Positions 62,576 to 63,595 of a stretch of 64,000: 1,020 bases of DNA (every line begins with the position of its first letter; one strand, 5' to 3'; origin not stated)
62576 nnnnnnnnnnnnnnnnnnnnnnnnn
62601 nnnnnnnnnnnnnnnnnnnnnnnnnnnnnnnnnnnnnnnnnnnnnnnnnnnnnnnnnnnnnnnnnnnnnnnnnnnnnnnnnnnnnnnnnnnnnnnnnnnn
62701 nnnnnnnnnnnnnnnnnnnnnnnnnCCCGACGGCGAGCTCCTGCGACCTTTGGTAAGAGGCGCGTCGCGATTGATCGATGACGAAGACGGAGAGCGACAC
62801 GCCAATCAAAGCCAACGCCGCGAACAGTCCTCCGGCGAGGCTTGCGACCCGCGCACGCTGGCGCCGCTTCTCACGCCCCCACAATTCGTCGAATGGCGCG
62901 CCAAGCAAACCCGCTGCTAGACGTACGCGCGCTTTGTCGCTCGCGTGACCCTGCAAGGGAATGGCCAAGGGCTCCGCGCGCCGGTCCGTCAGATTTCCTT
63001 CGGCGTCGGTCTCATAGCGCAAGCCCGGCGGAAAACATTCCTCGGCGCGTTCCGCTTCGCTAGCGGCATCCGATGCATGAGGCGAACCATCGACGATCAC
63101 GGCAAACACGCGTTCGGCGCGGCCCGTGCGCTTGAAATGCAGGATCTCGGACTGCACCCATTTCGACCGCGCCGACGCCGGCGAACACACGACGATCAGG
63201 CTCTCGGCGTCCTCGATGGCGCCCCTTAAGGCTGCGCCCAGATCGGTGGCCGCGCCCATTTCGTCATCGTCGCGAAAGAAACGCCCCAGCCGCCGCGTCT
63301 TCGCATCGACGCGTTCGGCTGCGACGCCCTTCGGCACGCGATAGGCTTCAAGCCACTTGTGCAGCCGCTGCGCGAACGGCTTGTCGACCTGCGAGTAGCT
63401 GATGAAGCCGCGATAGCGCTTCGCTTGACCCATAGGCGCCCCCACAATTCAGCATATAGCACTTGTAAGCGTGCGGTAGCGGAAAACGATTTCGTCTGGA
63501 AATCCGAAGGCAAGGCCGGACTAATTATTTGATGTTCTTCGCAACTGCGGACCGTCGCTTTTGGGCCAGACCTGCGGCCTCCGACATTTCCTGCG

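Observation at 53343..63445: Neighbourhood enriched in TIR, CHAT-caspase, WD40 and TPR modules, several of them predicted to be extracytoplasmic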

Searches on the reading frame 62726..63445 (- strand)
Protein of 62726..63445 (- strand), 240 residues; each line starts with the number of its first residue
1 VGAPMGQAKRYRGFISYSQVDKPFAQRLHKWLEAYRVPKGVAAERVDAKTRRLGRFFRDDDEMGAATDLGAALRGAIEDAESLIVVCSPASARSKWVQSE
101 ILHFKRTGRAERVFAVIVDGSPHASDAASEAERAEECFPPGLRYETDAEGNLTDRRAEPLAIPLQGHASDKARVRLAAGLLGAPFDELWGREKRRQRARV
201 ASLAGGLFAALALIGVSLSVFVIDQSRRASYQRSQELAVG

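Call 44: find_related_loci(query=A2, collection=metagenome_contigs, flank=10000)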
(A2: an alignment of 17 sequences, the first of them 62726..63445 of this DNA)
Query A2 (240 aa) in metagenome_contigs; peptide patterns used: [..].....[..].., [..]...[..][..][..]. (x = any residue, [..] = any of these).
600 stretches matched a pattern (row limit reached: there are more); 161 encode a relative of the query (tblastn E <= 1e-3); the best 80 are kept; 80 distinct loci.
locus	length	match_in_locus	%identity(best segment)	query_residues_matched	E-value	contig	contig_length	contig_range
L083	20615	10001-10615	56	7-219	9e-75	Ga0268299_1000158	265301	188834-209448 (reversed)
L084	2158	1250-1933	54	2-228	2e-73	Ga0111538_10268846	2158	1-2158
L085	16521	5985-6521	64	7-193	5e-68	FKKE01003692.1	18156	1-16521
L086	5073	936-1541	53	10-216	1e-66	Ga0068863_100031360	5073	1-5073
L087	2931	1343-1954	60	6-216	1e-66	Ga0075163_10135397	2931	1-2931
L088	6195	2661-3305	52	10-233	4e-64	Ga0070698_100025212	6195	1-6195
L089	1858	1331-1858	55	10-194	1e-62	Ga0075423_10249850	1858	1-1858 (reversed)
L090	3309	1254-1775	58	7-189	1e-60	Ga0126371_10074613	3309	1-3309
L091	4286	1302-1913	52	6-219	2e-60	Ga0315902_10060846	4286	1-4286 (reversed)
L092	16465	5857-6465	49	9-214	5e-60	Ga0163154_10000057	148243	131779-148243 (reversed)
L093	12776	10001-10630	51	6-218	3e-60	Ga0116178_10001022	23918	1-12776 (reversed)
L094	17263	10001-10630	51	6-218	3e-60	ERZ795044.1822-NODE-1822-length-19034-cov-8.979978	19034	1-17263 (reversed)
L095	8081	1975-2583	49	9-214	5e-60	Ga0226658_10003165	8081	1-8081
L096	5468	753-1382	51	6-218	3e-60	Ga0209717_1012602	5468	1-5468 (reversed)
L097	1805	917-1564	50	9-233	2e-61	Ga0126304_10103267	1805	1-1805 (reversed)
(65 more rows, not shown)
